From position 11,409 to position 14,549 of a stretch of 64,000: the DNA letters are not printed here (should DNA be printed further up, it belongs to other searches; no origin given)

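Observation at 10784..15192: MBL hydrolase + TIR-NACHT-TPR + IMPase-family phosphatase operon: candidate undescribed NLR-type immune module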

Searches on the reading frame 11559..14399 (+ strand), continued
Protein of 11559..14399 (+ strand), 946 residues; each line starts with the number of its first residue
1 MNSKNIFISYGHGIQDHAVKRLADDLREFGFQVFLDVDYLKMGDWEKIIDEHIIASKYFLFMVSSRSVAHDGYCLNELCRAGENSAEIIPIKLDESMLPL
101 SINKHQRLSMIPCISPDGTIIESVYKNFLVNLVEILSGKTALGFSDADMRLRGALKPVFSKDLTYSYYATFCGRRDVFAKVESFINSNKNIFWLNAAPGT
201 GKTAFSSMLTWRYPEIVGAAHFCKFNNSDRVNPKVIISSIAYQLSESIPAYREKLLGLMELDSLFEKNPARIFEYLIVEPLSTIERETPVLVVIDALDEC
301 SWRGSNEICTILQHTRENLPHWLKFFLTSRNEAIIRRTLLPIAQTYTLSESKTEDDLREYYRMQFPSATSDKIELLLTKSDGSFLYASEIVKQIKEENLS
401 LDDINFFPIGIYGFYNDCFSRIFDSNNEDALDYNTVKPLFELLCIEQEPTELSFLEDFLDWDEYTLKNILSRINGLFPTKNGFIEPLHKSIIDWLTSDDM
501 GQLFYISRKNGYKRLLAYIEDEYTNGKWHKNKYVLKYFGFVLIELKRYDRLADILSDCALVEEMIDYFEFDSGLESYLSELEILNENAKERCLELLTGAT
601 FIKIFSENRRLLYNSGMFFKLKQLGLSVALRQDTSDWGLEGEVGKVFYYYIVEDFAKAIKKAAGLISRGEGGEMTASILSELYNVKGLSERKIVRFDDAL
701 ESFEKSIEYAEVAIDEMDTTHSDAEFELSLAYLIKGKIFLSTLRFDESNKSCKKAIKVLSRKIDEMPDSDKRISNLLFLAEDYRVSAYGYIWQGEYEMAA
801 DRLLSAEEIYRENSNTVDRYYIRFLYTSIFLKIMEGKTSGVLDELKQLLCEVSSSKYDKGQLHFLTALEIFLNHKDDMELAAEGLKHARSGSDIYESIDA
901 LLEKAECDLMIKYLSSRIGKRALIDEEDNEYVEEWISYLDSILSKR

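Call 66: search_solved_structures(query=L035:3627-3959:+, max_evalue=0.01, show_alignments=2)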
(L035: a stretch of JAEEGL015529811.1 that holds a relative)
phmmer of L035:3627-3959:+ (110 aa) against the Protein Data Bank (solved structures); distinct sequences matched with E-value up to 0.01: 61 (the best 60 are shown).
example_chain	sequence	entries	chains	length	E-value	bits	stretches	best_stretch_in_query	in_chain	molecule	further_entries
6uhi_A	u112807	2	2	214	1.5e-64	217.8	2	12-104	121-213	Ryanodine receptor 1 chimera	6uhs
9c1e_B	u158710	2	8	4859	1.6e-63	214.5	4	13-102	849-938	Ryanodine receptor 3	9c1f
8dty_A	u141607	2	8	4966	2.9e-63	213.6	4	12-102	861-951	Ryanodine receptor 2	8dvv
6wov_A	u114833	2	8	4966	2.9e-63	213.6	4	12-102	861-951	Ryanodine receptor 2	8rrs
6wou_A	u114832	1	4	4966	2.9e-63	213.6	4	12-102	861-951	Ryanodine receptor 2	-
8dtz_A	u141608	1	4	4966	3e-63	213.6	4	12-102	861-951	Ryanodine receptor 2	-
5t9v_B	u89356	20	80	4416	7.5e-63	212.3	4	11-104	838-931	Ryanodine receptor 1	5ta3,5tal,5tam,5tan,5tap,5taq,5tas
3j8h_A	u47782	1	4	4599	7.9e-63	212.2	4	11-104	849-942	Ryanodine receptor 1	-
5t15_B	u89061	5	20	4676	9.7e-63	211.9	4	11-104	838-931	Ryanodine receptor 1,Ryanodine receptor 1,Ryanodine receptor 1,Ryanodine receptor 1,Ryanod | Ryanodine receptor 1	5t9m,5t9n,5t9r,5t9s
6pv6_B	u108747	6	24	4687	9.8e-63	211.9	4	11-104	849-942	Ryanodine receptor 1 | ryanodine receptor type 1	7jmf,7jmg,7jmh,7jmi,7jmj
9pwo_A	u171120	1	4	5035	1e-62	211.8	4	11-104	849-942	Ryanodine receptor 1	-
6foo_A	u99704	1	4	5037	1.4e-62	211.4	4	11-104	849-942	Ryanodine receptor 1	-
6fg3_A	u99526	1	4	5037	1.4e-62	211.4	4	11-104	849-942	Ryanodine receptor 1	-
8rrt_B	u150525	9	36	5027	1.5e-62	211.4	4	11-104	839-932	Ryanodine receptor 1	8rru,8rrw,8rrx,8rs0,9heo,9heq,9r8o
8xji_D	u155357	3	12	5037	1.5e-62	211.4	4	11-104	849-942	Ryanodine receptor 1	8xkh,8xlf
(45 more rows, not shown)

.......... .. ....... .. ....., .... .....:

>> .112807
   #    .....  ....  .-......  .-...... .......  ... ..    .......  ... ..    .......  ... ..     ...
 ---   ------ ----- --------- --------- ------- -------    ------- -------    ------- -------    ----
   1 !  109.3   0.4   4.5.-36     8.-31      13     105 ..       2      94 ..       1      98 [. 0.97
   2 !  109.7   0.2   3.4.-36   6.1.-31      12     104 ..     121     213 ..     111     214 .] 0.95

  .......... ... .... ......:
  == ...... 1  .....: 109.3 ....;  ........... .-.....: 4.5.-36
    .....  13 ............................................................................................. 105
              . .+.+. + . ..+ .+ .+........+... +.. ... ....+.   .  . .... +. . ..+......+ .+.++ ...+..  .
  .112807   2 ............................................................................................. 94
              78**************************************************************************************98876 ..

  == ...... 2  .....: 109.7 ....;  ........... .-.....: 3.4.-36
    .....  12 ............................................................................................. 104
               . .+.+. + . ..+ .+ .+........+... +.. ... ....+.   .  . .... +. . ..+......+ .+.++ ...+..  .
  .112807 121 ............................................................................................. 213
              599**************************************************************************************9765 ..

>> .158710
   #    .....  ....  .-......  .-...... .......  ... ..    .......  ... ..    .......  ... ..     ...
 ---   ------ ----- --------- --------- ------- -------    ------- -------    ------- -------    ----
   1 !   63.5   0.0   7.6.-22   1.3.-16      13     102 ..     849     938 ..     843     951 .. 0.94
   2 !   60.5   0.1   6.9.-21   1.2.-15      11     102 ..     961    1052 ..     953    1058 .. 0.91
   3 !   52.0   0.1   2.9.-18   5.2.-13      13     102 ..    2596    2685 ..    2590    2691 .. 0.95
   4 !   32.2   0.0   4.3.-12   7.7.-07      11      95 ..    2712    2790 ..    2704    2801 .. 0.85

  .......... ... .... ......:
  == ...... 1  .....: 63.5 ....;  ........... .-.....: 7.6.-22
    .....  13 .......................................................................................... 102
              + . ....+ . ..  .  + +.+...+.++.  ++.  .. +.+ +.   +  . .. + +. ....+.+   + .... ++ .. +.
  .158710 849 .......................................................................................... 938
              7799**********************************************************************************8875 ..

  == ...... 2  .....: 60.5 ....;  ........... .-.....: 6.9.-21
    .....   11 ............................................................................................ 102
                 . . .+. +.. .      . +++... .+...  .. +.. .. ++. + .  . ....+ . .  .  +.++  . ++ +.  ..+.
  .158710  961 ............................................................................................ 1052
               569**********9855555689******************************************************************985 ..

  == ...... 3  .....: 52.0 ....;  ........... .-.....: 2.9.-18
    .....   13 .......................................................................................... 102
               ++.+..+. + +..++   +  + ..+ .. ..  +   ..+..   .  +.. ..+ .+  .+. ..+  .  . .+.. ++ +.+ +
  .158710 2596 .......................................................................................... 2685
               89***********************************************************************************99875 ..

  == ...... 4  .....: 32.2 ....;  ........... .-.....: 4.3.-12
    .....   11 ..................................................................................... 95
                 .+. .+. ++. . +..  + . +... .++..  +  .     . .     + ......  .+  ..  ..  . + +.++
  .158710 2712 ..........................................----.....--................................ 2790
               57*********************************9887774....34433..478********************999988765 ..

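Call 67: find_encoding_contigs(protein=P0002, flank=5000, max_places=2)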
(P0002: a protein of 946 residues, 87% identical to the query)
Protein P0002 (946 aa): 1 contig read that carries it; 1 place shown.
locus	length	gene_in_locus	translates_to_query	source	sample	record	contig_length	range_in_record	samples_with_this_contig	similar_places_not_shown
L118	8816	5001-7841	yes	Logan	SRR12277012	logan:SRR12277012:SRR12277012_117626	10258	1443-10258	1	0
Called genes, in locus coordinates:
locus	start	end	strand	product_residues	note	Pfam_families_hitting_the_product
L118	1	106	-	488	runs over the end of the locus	-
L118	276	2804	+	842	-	PF02739:5_3_exonuc_N, PF01367:5_3_exonuc, PF22619:DNA_polI_exo1 (faint), PF00476:DNA_pol_A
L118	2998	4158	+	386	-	PF13303:PTS_EIIC_2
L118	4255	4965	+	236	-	PF23023:Anti-Pycsar_Apyc1, PF00753:Lactamase_B (faint), PF12706:Lactamase_B_2 (weak)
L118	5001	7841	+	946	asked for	PF13676:TIR_2, PF24883:NPHP3_N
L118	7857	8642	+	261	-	PF00459:Inositol_P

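Call 74: search_protein_families(library=padloc, proteins=[L115:647-2449:+, L115:2672-3235:+, L115:7190-8464:+, L115:8470-9108:+, L115:175-645:+, L022:2306-3733:+, L116:6559-9237:+, L034:6801-8819:+, L035:3627-3959:+, L117:4138-4890:+], max_evalue=0.001)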
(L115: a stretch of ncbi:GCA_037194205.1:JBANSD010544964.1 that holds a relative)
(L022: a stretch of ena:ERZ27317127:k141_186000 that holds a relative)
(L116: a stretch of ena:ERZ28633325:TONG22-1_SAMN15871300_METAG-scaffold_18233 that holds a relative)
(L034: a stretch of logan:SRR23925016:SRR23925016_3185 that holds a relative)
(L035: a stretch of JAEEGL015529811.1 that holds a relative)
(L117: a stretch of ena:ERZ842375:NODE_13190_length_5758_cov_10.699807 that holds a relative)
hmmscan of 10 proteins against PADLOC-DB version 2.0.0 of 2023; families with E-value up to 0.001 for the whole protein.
L115:647-2449:+ (600 aa): 25 families
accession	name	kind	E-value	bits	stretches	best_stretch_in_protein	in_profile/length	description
PDLC02335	AbiLi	-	8.2e-16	56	1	35-398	78-238/326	AbiLi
PDLC02979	AriA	-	9.5e-13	46.7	1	35-400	25-372/373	-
PDLC02980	AriA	-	1.9e-11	42.5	1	37-400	3-302/304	-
PDLC02358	Old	-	4.3e-08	30.4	1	32-67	22-58/578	Old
PDLC04214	HEC-02A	-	7.2e-08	30.1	1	156-399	44-280/338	-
PDLC04175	HEC-01A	-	8.3e-07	26.4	1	283-421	204-332/363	-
PDLC04177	HEC-01A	-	1.1e-06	26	0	31-59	24-52/393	-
PDLC04178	HEC-01A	-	1.5e-06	25.5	1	32-54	27-49/399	-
PDLC00075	GajA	-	4.1e-06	23.6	1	242-418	154-327/536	AAA ATPase domain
PDLC03878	NsnB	-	9.1e-06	23.7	1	31-397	19-277/345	-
PDLC00304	PtuA1|PtuA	-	1.9e-05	22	1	22-429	28-360/444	AAA ATPase domain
PDLC00276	PtuA1|PtuA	-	2.3e-05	21.9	1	310-417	51-153/239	AAA ATPase domain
PDLC00273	PtuA1|PtuA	-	2.4e-05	21.6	1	327-402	197-270/375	AAA ATPase domain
PDLC04391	PDC-M07A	-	2.5e-05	21.4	0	34-57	22-45/412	-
PDLC00062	GajA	-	2.7e-05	20.8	0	32-71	21-67/639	AAA ATPase domain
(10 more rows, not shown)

L115:2672-3235:+ (187 aa): 0 families

L115:7190-8464:+ (424 aa): 28 families (the best 25 are shown)
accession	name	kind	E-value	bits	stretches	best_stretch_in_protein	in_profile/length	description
PDLC02335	AbiLi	-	3.3e-59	198.6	1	1-410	49-288/326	AbiLi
PDLC02980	AriA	-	4e-25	87.4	1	47-353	3-304/304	-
PDLC04426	PDC-M12A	-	2.1e-18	64.8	1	1-403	1-367/369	-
PDLC04135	mad3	-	1e-10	39.8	1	46-379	25-351/374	mads_3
PDLC04393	PDC-M07A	-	1.8e-08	31.8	1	288-378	289-381/435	-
PDLC04392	PDC-M07A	-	3.5e-08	30.9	1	283-380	282-381/432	-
PDLC04176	HEC-01A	-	4.7e-08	30.8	0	274-380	244-346/371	-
PDLC04175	HEC-01A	-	1.3e-07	29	1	48-76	30-58/363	-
PDLC04391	PDC-M07A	-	1.8e-07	28.5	1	288-379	285-378/412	-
PDLC04389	PDC-M07A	-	3.9e-07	27.4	1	305-376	323-397/443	-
PDLC04179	HEC-01A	-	4.1e-07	27.5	0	39-191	17-157/459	-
PDLC04177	HEC-01A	-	8.3e-07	26.3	0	27-69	10-52/393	-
PDLC04182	HEC-01A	-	8.9e-07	26.2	0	288-371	287-367/406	-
PDLC04144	HEC-01B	-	1.1e-06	26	1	286-403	276-389/395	-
PDLC04140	mad8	-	1.8e-06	25.7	1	23-353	8-238/314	mads_8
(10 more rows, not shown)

L115:8470-9108:+ (212 aa): 0 families

L115:175-645:+ (156 aa): 0 families

L022:2306-3733:+ (475 aa): 0 families

L116:6559-9237:+ (892 aa): 0 families

L034:6801-8819:+ (672 aa): 0 families

L035:3627-3959:+ (110 aa): 0 families

L117:4138-4890:+ (250 aa): 1 family
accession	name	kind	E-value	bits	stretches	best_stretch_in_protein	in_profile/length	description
PDLC03805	RTasMBL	-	0.00041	17.6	1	20-83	13-78/322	DRT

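Call 75: search_protein_families(library=pfam, proteins=[L004:5248-5988:+, L018:5328-5987:+, L007:5171-5998:+, L005:5130-5882:+, L002:5369-5854:-, L011:2477-4675:+, L031:3205-3852:+, L001:3581-5113:-], max_evalue=0.001)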
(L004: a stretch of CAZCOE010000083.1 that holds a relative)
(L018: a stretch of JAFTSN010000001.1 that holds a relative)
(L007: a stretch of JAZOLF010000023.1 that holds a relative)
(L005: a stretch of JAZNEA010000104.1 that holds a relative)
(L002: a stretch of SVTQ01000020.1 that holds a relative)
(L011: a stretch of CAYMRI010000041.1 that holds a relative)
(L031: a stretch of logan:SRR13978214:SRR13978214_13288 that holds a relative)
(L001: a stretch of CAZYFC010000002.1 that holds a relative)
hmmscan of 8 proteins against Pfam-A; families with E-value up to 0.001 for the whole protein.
L004:5248-5988:+ (246 aa): 1 family
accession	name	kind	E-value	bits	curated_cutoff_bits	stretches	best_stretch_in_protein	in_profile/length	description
PF01048.26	PNP_UDP_1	-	9.6e-50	169.6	25.1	1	20-243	2-232/233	Phosphorylase superfamily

L018:5328-5987:+ (219 aa): 4 families
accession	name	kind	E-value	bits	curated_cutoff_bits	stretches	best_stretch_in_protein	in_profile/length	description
PF13419.12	HAD_2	-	1.2e-30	107.4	23.8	1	7-190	1-178/178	Haloacid dehalogenase-like hydrolase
PF00702.32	Hydrolase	-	2.8e-21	77.2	26.4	1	4-184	1-191/191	haloacid dehalogenase-like hydrolase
PF12710.13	HAD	-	3.3e-13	50.9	27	1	8-181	2-189/189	haloacid dehalogenase-like hydrolase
PF13242.12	Hydrolase_like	-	2.1e-08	34.4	22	1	146-201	3-59/75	HAD-hyrolase-like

L007:5171-5998:+ (275 aa): 3 families
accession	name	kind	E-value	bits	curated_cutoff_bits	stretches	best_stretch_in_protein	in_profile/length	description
PF08443.16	RimK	-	6.1e-19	68.8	21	1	115-262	39-187/188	RimK-like ATP-grasp domain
PF02955.21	GSH-S_ATP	-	1.3e-09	38.2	23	1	119-228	34-153/175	Prokaryotic glutathione synthetase, ATP-grasp domain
PF02655.19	ATP-grasp_3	-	9.1e-05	23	23.2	1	83-229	1-144/160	ATP-grasp domain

L005:5130-5882:+ (250 aa): 1 family
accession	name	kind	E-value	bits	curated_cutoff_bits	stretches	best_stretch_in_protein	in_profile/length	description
PF02535.28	Zip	-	4.7e-27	95.5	35.1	2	109-244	179-321/323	ZIP Zinc transporter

L002:5369-5854:- (161 aa): 5 families
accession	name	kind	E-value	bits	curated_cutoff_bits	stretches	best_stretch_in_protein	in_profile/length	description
PF00583.31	Acetyltransf_1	-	5.8e-19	68.9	20.7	1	42-136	24-115/116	Acetyltransferase (GNAT) family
PF13508.13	Acetyltransf_7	-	1e-13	51.9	27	1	52-136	4-81/84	Acetyltransferase (GNAT) domain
PF13673.13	Acetyltransf_10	-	3.1e-07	30.9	23.6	1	76-138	48-108/128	Acetyltransferase (GNAT) domain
PF13302.13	Acetyltransf_3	-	4.3e-06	27.9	25.4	1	36-137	32-137/138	Acetyltransferase (GNAT) domain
PF08445.16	FR47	-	1.8e-05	25.1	22.1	1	83-141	24-81/86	FR47-like protein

L011:2477-4675:+ (732 aa): 0 families

L031:3205-3852:+ (215 aa): 5 families
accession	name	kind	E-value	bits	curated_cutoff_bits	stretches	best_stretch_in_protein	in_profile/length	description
PF13419.12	HAD_2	-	1.4e-33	117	23.8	1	5-184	1-178/178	Haloacid dehalogenase-like hydrolase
PF00702.32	Hydrolase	-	1.8e-22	81.1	26.4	1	4-175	3-188/191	haloacid dehalogenase-like hydrolase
PF13242.12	Hydrolase_like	-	2.1e-09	37.6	22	1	145-209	9-75/75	HAD-hyrolase-like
PF08282.18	Hydrolase_3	-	5.2e-08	33.4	20.9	0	88-148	19-77/255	haloacid dehalogenase-like hydrolase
PF12710.13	HAD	-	1.4e-05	26.1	27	1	5-171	1-185/189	haloacid dehalogenase-like hydrolase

L001:3581-5113:- (510 aa): 0 families
